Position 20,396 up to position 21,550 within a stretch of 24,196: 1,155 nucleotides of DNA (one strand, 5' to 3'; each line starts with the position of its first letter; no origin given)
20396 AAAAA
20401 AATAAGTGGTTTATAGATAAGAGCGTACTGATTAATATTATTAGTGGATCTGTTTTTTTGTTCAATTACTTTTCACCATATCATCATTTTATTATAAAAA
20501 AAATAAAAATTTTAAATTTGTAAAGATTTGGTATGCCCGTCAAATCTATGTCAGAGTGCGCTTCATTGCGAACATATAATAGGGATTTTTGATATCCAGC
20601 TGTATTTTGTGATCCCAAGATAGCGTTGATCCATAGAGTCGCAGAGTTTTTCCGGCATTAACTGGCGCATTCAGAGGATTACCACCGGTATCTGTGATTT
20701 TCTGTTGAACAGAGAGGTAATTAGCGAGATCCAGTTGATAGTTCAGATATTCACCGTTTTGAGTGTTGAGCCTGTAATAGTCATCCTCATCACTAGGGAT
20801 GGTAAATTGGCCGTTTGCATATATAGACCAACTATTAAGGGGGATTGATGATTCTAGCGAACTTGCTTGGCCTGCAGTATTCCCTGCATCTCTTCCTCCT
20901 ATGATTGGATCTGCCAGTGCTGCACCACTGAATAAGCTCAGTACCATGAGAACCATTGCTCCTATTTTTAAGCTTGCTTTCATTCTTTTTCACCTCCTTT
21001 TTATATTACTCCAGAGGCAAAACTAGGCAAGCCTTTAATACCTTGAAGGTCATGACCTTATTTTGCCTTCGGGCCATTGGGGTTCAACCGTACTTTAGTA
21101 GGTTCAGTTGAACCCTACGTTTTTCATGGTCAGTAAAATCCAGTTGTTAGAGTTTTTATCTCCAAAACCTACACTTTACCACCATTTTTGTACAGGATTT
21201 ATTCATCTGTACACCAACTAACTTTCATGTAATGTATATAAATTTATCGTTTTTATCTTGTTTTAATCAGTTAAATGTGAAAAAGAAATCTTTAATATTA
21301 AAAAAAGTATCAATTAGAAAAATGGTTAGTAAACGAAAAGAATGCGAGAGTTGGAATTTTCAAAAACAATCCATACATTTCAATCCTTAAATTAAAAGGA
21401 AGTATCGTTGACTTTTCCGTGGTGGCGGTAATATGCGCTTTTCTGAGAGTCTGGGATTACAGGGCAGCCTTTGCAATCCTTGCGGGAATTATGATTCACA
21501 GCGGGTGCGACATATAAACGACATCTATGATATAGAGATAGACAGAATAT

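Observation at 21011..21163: Non-coding element of more than 150 nt with a perfect 78-nt core, repeated upstream of two unrelated secreted-protein genes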

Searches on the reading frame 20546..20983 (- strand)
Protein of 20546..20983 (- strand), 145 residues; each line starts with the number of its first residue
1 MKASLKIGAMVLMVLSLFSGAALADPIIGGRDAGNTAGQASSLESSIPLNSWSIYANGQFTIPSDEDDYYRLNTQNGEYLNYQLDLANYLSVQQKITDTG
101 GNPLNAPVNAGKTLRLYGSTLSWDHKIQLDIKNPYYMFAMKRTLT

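Call 11: search_protein_families(library=pfam, proteins=[window:20546-20983:-], max_evalue=0.01)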
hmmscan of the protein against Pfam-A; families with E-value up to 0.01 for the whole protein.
window:20546-20983:- (145 aa): 0 families

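Call 16: find_encoding_contigs(protein=window:20549-20983:-, flank=10000, max_places=10)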
Protein window:20549-20983:- (145 aa): 9 contigs read that carry it; 7 places shown.
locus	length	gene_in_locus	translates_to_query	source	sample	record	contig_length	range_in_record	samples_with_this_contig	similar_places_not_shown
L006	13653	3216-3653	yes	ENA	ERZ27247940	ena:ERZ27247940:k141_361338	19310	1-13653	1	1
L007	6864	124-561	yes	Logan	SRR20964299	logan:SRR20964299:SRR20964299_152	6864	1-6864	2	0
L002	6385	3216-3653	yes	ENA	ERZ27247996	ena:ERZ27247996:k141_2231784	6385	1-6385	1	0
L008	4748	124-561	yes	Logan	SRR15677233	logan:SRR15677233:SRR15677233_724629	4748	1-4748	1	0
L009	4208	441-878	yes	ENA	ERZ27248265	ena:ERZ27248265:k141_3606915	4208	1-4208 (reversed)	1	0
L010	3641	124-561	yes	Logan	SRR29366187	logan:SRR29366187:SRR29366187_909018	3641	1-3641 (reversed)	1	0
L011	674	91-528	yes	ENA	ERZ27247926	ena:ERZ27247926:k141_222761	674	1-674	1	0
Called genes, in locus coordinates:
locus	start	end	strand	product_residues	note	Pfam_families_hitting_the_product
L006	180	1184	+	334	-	-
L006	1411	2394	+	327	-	-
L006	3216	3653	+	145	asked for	-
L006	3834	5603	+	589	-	PF25174:Beta-prop_THOC3 (faint), PF00930:DPPIV_N (faint), PF07676:PD40 (faint), PF08662:eIF2A (faint), PF23381:Beta-prop_IFT122_1st (faint), PF26549:Tricorn_N, PF26550:Tricorn_2nd, PF26549:Tricorn_N (weak), +2 more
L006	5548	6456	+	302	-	PF12679:ABC2_membrane_2, PF12730:ABC2_membrane_4 (weak), PF12698:ABC2_membrane_3 (weak)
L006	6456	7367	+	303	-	PF12679:ABC2_membrane_2, PF13346:ABC2_membrane_5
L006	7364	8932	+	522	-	PF10633:NPCBM_assoc (faint)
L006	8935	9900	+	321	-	PF00005:ABC_tran, PF13304:AAA_21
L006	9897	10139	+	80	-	-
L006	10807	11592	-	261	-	PF01193:RNA_pol_L, PF01000:RNA_pol_A_bac, PF00037:Fer4 (faint), PF12838:Fer4_7 (weak)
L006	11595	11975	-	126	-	PF00411:Ribosomal_S11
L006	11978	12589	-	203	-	PF01479:S4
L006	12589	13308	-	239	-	PF00416:Ribosomal_S13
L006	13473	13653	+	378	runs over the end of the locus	PF00266:Aminotran_5, PF01041:DegT_DnrJ_EryC1, PF01212:Beta_elim_lyase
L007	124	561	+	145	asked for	-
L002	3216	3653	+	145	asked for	-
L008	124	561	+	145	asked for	-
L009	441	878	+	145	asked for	-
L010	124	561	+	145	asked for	-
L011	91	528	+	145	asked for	-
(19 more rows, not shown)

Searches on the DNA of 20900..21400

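Call 10: search_rna_families(source=window, start=20900, end=21400, threshold=evalue, max_evalue=10)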
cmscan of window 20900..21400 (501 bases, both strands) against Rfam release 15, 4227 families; matches with E-value up to 10: 4.
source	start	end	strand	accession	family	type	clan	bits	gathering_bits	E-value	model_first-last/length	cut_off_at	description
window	21014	21069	+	RF03694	mir-266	Gene; miRNA;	-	17.6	80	1.3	1-83/83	no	mir-266 microRNA precursor family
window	20977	21006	-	RF01360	CRISPR-DR47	Gene; CRISPR;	-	15.8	39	3.6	1-37/37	no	CRISPR RNA direct repeat element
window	21079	21102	+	RF01104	SBWMV2_UPD-PKb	Cis-reg;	-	13.6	39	8.7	1-29/29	no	Pseudoknot of upstream pseudoknot domain (UPD) of the 3'UTR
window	20900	20992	-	RF01894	PCA3_2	Gene; lncRNA;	-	7.2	100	5.6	1-94/409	3'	Prostate cancer antigen RNA 3 conserved region 2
